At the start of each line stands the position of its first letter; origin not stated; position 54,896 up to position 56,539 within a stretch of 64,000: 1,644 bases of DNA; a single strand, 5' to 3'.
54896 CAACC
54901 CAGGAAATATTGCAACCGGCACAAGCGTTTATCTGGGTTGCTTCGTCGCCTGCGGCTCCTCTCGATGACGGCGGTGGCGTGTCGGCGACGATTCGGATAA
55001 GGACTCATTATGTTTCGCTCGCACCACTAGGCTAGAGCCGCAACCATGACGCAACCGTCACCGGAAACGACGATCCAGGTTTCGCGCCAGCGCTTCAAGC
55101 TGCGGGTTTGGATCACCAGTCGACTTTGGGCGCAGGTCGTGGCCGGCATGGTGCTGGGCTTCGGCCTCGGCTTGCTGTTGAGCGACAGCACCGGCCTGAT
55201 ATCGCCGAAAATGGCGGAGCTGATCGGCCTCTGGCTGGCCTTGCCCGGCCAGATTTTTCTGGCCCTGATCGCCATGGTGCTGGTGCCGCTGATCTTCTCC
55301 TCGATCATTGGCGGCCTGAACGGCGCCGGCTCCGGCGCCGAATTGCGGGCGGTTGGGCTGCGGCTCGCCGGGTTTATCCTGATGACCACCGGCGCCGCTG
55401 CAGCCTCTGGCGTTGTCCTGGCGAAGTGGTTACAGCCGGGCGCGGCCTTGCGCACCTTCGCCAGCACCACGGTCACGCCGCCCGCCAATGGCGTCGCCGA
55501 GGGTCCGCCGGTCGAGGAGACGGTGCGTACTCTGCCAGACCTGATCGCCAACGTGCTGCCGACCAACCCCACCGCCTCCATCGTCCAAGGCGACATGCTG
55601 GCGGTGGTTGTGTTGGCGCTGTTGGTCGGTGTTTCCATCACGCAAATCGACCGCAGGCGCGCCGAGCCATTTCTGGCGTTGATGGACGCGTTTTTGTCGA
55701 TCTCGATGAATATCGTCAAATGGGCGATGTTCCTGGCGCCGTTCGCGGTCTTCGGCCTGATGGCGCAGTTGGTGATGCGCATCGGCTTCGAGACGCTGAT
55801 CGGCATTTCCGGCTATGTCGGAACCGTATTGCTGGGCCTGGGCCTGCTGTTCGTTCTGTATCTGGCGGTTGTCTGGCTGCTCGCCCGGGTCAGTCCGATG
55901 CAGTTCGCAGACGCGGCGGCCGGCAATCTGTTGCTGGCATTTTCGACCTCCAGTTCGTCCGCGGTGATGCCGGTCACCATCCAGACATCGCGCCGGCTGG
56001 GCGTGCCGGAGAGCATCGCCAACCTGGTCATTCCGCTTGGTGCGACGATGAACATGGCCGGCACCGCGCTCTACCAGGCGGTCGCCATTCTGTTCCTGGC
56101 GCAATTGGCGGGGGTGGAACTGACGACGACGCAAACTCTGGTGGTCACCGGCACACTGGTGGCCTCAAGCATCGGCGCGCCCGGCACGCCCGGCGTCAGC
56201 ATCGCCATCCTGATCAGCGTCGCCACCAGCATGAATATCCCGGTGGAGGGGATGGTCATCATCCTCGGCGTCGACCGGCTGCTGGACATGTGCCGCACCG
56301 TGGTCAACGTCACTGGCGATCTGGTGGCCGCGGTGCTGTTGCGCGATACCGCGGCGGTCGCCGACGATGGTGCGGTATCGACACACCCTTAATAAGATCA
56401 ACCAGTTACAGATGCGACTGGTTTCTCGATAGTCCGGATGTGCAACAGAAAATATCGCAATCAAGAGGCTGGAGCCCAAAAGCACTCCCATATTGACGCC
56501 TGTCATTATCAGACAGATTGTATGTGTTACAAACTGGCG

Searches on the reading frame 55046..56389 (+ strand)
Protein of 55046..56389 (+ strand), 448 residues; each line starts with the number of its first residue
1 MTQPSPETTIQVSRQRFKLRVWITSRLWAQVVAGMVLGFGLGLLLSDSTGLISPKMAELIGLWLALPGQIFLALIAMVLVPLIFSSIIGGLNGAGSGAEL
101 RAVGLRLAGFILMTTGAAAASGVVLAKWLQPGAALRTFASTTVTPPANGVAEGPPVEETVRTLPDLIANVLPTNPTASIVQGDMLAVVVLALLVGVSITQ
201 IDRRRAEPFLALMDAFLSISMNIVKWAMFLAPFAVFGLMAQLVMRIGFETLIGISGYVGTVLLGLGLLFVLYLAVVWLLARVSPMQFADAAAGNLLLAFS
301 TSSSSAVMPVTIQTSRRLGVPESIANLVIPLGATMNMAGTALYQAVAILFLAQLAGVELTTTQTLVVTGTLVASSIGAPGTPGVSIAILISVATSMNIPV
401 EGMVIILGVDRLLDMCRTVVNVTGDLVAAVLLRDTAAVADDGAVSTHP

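Call 6: search_protein_families(library=pfam, proteins=[window:55046-56389:+], max_evalue=0.1)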
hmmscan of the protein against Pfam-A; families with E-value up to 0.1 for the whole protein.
window:55046-56389:+ (448 aa): 1 family
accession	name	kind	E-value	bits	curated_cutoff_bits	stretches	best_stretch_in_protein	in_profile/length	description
PF00375.23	SDF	-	7.3e-103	345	27.9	1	27-432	1-384/387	Sodium:dicarboxylate symporter family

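Call 7: search_protein_families(library=ncbifam, proteins=[window:55046-56389:+], max_evalue=0.1)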
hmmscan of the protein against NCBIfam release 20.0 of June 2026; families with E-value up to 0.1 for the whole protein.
window:55046-56389:+ (448 aa): 4 families
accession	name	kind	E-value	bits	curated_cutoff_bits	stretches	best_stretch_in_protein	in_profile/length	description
NF008440.0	PRK11283.1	equivalog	5.9e-64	216.4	638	1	28-432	9-408/437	glutamate/aspartate:proton symporter GltP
NF002461.0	PRK01663.1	subfamily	2.1e-54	185.2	513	1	24-433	6-399/428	C4-dicarboxylate transporter DctA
NF009587.0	PRK13027.1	subfamily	1.5e-45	155.8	570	1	22-432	4-399/442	C4-dicarboxylate transporter DctA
NF010151.0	PRK13628.1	equivalog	9.4e-25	87.5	308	1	20-428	9-393/407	serine/threonine transporter SstT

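Call 14: find_related_loci(query=window:55046-56389:+, collection=genome_contigs, flank=10000)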
Query window:55046-56389:+ (448 aa) in genome_contigs; peptide patterns used: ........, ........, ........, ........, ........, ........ (x = any residue, [..] = any of these).
257 stretches matched a pattern; 198 encode a relative of the query (tblastn E <= 1e-3); the best 80 are kept; 80 distinct loci.
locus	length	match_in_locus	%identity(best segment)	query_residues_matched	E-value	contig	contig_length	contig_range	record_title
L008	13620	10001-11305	83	1-435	0e+0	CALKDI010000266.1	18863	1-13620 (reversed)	MAG: uncultured Alphaproteobacteria bacterium isolate S2_Bin_Bin_245_sub_1 genome assembly, contig: c_000004444390, whol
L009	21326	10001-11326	78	1-441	0e+0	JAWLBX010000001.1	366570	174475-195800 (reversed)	MAG: Alphaproteobacteria bacterium isolate 15dZY3.bin.14 NODE_35_length_366570_cov_6.395136, whole genome shotgun sequen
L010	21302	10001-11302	82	1-435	0e+0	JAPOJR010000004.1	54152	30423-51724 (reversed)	MAG: Alphaproteobacteria bacterium isolate bin68 NODE_4_length_54152_cov_2.251040, whole genome shotgun sequence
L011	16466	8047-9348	82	1-435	0e+0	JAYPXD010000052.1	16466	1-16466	MAG: Alphaproteobacteria bacterium isolate 139588_S189_concoct_bins.tsv.059 NODE_3584_length_16466_cov_3.982390, whole g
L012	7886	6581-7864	80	1-433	0e+0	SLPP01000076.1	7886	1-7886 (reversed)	MAG: Rhodobacteraceae bacterium isolate CSSed165cm_500 CSSed16-5cm-40145, whole genome shotgun sequence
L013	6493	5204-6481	79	7-437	0e+0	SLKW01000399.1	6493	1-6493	MAG: Rhodobacteraceae bacterium isolate CSSed165cm_288 CSSed16-5cm-56036, whole genome shotgun sequence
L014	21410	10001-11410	73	1-446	0e+0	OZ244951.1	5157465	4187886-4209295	MAG: Alphaproteobacteria bacterium isolate d4b36c43-a06b-4e97-9d9f-590e9722d0ed genome assembly, chromosome: 1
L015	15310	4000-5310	75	1-434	0e+0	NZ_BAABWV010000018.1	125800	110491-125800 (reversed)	Aquicoccus sp. SU-CL01552 sequence18, whole genome shotgun sequence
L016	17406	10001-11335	74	1-441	0e+0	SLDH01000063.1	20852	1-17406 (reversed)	MAG: Roseovarius sp. isolate CSSed162cmB_535 CSSed16-2cmB-5511, whole genome shotgun sequence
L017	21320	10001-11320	75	7-443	0e+0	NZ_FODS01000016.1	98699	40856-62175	Salinihabitans flavidus strain DSM 27842, whole genome shotgun sequence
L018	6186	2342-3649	75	1-433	0e+0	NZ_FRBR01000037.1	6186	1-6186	Roseovarius pacificus strain DSM 29589, whole genome shotgun sequence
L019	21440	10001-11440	73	3-441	0e+0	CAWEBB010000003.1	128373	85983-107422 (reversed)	MAG: uncultured Alphaproteobacteria bacterium isolate MFD05684.bin.1.327 genome assembly, contig: contig_104844, whole g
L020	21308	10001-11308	76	1-433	0e+0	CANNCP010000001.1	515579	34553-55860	uncultured Roseovarius sp. isolate 3-118-3Z.fasta genome assembly, contig: NODE_1, whole genome shotgun sequence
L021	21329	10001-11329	75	1-443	0e+0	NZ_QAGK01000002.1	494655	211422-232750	Oceaniglobus ichthyenteri strain YLY08 contig2, whole genome shotgun sequence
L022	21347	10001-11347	73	1-437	0e+0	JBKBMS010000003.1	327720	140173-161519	MAG: Pararhodobacter sp. isolate 21H_023.bin.21 NODE_34_length_327720_cov_5.253584, whole genome shotgun sequence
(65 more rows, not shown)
